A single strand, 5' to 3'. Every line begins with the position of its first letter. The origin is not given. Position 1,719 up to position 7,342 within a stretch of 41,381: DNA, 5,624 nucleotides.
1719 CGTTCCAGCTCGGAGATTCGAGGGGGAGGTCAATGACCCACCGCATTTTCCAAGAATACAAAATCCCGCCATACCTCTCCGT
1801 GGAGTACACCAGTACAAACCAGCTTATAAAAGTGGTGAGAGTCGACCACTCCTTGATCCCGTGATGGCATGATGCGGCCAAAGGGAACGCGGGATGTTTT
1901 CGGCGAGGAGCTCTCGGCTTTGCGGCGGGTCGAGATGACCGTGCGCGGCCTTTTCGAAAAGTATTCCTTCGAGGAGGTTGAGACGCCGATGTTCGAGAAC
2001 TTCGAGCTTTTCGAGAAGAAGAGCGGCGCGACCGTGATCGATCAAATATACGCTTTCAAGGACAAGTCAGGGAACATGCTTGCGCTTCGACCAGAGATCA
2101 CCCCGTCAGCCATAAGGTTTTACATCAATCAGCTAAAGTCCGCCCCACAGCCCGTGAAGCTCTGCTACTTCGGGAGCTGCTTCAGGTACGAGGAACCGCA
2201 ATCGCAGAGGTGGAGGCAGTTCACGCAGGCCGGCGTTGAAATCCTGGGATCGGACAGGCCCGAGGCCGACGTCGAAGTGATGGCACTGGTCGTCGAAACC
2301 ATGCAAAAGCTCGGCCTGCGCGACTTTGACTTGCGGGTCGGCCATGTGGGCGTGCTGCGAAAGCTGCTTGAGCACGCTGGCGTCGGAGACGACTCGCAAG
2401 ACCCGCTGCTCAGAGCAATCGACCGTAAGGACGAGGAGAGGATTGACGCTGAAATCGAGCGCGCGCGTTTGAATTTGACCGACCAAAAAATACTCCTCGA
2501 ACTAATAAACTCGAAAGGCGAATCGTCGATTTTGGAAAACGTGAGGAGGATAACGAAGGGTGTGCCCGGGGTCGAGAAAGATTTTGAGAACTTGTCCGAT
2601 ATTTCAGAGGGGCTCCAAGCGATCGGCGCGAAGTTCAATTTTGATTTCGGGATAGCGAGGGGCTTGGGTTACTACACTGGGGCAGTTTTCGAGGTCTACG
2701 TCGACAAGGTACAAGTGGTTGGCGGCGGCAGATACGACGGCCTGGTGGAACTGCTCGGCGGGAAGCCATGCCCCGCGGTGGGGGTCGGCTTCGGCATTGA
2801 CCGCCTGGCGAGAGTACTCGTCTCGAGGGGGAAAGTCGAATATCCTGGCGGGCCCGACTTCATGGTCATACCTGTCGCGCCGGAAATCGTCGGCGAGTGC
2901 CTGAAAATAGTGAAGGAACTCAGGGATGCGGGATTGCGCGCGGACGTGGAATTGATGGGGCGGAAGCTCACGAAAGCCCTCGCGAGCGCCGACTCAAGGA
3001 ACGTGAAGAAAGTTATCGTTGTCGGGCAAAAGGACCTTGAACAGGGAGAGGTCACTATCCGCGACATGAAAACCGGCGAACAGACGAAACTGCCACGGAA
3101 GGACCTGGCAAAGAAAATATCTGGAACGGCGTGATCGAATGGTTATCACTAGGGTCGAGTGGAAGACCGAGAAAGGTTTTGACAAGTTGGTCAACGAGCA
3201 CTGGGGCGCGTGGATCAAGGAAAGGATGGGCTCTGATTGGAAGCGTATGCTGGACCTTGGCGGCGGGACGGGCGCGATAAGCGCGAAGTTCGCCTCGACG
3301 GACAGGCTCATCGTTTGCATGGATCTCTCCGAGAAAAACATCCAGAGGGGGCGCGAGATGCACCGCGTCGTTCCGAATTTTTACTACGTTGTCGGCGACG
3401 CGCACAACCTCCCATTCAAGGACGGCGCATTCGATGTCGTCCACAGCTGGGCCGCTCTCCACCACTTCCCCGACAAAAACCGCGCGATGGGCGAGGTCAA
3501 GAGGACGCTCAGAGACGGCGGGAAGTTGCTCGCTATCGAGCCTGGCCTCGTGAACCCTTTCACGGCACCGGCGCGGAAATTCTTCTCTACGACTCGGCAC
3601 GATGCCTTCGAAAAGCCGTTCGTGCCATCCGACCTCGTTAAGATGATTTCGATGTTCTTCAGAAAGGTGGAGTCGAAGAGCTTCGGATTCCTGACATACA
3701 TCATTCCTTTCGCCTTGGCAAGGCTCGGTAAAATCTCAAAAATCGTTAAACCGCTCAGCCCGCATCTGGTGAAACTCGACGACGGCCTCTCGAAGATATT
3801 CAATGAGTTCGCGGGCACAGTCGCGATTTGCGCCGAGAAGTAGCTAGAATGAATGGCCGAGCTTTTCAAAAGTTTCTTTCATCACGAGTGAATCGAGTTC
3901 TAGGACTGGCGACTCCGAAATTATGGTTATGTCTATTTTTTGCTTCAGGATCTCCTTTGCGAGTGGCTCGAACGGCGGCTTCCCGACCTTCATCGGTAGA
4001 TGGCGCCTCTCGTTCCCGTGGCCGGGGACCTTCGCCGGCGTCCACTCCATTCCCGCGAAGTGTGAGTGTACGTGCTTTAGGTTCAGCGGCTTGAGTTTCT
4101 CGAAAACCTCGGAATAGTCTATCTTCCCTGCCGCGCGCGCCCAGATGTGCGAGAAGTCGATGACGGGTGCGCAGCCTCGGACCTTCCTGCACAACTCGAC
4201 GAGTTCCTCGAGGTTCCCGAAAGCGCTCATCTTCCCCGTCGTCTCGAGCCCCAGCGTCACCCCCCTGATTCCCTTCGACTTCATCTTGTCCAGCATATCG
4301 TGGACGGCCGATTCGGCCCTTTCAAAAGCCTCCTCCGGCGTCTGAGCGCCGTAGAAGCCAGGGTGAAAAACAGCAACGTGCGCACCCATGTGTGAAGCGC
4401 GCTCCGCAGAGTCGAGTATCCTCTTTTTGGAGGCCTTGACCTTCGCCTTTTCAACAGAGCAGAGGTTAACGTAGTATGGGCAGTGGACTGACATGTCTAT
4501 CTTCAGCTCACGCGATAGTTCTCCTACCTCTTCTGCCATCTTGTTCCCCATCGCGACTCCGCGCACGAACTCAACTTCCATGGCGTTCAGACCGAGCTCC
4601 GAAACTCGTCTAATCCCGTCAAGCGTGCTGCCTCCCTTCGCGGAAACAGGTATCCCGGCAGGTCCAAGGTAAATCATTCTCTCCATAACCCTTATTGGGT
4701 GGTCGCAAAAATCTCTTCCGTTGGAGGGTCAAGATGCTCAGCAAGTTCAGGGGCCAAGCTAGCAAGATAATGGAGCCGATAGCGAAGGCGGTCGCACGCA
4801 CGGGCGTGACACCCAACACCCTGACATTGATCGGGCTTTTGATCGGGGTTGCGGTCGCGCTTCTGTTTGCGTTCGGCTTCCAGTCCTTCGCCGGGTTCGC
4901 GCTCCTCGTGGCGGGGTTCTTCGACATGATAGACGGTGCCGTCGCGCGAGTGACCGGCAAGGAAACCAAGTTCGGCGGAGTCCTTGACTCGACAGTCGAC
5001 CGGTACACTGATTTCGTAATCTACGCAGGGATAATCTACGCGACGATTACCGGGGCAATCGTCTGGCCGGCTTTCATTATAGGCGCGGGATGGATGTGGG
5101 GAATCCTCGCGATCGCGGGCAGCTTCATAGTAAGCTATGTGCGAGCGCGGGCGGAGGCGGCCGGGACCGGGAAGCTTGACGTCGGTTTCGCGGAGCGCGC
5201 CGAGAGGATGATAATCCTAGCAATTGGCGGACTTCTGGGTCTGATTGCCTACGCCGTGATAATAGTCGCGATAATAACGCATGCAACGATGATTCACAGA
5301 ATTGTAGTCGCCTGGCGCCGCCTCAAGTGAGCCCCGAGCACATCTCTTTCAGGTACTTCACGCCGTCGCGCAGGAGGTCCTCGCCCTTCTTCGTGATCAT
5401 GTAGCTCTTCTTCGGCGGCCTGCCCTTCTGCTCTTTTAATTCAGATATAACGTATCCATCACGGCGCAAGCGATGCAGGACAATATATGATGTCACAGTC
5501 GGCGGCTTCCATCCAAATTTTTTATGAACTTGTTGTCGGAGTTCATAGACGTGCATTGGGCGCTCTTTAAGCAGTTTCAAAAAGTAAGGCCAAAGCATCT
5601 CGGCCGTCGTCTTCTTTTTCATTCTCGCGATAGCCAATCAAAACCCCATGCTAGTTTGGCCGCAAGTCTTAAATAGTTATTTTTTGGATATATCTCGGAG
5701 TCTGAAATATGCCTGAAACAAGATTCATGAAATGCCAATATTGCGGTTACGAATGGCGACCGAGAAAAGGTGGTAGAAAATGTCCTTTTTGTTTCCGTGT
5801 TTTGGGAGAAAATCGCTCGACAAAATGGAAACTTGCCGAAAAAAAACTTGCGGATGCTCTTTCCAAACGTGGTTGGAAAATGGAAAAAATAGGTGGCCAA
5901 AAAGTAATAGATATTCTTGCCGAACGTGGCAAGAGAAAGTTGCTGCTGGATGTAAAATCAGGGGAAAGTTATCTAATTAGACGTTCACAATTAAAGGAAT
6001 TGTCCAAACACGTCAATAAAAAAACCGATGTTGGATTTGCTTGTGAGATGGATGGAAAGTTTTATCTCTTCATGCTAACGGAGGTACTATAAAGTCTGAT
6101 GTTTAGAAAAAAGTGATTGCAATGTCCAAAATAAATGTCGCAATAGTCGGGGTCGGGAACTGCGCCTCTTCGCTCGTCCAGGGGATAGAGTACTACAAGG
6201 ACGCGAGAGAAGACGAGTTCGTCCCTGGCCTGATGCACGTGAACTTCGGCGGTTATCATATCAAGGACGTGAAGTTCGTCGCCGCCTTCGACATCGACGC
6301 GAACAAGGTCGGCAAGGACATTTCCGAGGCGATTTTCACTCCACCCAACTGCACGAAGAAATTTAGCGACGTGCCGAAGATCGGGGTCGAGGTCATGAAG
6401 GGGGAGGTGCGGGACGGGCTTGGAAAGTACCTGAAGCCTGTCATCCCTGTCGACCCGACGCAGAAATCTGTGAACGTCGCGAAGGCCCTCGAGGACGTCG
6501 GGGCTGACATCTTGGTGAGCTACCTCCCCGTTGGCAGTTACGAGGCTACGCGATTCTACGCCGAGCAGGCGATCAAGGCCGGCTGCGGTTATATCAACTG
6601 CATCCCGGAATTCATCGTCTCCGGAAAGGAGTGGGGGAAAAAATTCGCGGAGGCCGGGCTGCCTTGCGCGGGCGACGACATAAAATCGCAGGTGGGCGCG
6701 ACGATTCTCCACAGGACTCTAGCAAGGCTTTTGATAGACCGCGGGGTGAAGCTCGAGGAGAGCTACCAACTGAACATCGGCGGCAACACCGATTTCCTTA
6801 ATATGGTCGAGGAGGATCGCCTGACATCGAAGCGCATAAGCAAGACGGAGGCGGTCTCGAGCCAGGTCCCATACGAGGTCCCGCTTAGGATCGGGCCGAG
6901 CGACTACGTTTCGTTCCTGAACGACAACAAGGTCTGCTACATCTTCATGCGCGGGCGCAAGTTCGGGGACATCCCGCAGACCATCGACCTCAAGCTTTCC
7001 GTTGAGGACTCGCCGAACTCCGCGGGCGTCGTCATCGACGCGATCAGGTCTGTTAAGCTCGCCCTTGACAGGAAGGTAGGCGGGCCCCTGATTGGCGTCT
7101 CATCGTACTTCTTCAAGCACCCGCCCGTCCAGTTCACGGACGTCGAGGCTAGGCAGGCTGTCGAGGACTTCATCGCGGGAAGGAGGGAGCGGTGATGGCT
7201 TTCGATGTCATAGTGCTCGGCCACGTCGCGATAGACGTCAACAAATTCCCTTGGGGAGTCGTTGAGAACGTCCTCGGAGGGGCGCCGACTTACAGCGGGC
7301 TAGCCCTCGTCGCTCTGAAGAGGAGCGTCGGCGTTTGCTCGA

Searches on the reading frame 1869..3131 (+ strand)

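Call 22: search_protein_families(library=pfam, proteins=[window:1869-3131:+], max_evalue=0.00001)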
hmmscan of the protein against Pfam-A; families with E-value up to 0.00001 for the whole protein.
window:1869-3131:+ (421 aa): 5 families
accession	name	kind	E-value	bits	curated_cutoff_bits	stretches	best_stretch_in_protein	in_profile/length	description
PF13393.11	tRNA-synt_His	-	1.2e-70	238.7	25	1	6-313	1-308/308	Histidyl-tRNA synthetase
PF03129.25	HGTP_anticodon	-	4.9e-19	68.7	21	1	331-418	2-92/94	Anticodon binding domain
PF00587.30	tRNA-synt_2b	-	1.4e-10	42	29.3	1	61-153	1-99/179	tRNA synthetase class II core domain (G, H, P, S and T)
PF01409.25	tRNA-synt_2d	-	2.8e-07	30.7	19.8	1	14-129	15-136/246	tRNA synthetases class II core domain (F)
PF00152.25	tRNA-synt_2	-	7.5e-06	25.7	25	0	15-143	22-139/308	tRNA synthetases class II (D, K and N)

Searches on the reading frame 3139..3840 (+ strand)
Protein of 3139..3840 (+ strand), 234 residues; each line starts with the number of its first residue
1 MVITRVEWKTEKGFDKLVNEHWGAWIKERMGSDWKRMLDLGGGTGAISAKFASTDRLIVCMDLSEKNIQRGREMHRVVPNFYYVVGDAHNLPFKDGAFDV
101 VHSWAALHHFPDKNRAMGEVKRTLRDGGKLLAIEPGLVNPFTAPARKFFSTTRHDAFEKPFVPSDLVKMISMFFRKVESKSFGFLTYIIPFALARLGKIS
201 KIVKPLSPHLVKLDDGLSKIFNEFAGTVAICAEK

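Call 22: search_protein_families(library=pfam, proteins=[window:3139-3840:+], max_evalue=0.00001)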
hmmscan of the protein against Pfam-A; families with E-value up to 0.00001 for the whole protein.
window:3139-3840:+ (234 aa): 6 families
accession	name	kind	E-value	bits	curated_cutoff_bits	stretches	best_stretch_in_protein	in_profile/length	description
PF08241.18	Methyltransf_11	-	4.9e-22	78.8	21.2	1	38-131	1-94/95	Methyltransferase domain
PF13649.12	Methyltransf_25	-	2.5e-19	70.2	27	1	38-128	2-97/97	Methyltransferase domain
PF13847.12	Methyltransf_31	-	8.8e-17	61.6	27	1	35-140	5-117/145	Methyltransferase domain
PF01209.24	Ubie_methyltran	-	1.9e-13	50.7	20.1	1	21-135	34-154/233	ubiE/COQ5 methyltransferase family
PF08242.18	Methyltransf_12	-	2e-13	51.3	30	1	38-130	1-98/98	Methyltransferase domain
PF13489.12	Methyltransf_23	-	8.8e-12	45.5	27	1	33-135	22-119/164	Methyltransferase domain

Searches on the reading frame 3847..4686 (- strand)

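Call 22: search_protein_families(library=pfam, proteins=[window:3847-4686:-], max_evalue=0.00001)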
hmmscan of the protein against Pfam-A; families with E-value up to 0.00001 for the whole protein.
window:3847-4686:- (280 aa): 1 family
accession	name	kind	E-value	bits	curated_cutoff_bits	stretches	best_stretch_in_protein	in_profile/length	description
PF01261.30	AP_endonuc_2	-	1.3e-35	123.7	31.1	1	25-260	1-230/249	Xylose isomerase-like TIM barrel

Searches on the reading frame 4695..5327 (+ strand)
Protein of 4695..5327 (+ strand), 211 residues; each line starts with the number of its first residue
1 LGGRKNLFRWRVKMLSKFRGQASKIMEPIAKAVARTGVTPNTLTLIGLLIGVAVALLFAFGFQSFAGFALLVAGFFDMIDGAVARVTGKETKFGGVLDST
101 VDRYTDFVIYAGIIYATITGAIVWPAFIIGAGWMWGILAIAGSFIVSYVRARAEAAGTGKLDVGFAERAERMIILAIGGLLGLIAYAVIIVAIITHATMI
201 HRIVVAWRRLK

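Call 22: search_protein_families(library=pfam, proteins=[window:4695-5327:+], max_evalue=0.00001)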
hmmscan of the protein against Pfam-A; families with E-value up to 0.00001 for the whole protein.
window:4695-5327:+ (211 aa): 1 family
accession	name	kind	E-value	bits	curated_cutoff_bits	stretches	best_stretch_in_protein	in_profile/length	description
PF01066.26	CDP-OH_P_transf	-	1.4e-15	58.4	22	1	39-195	3-149/152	CDP-alcohol phosphatidyltransferase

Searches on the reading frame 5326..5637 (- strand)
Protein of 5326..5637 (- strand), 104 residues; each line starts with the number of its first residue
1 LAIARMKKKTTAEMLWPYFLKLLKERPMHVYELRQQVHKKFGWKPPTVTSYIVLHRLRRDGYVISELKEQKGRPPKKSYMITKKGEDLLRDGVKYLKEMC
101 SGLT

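Call 24: search_protein_families(library=pfam, proteins=[window:5326-5637:-], max_evalue=0.00001)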
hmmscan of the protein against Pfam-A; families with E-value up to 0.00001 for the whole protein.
window:5326-5637:- (104 aa): 1 family
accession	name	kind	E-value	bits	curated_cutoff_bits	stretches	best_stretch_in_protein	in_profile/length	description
PF03551.20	PadR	-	2.8e-15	56.5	27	1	20-90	2-74/75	Transcriptional regulator PadR-like family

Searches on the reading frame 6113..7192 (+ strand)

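Call 22: search_protein_families(library=pfam, proteins=[window:6113-7192:+], max_evalue=0.00001)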
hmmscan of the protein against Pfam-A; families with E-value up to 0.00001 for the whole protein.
window:6113-7192:+ (360 aa): 1 family
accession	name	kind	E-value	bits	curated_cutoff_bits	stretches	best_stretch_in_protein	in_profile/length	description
PF01658.22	Inos-1-P_synth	-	7.9e-33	113.3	27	1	195-300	1-107/107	Myo-inositol-1-phosphate synthase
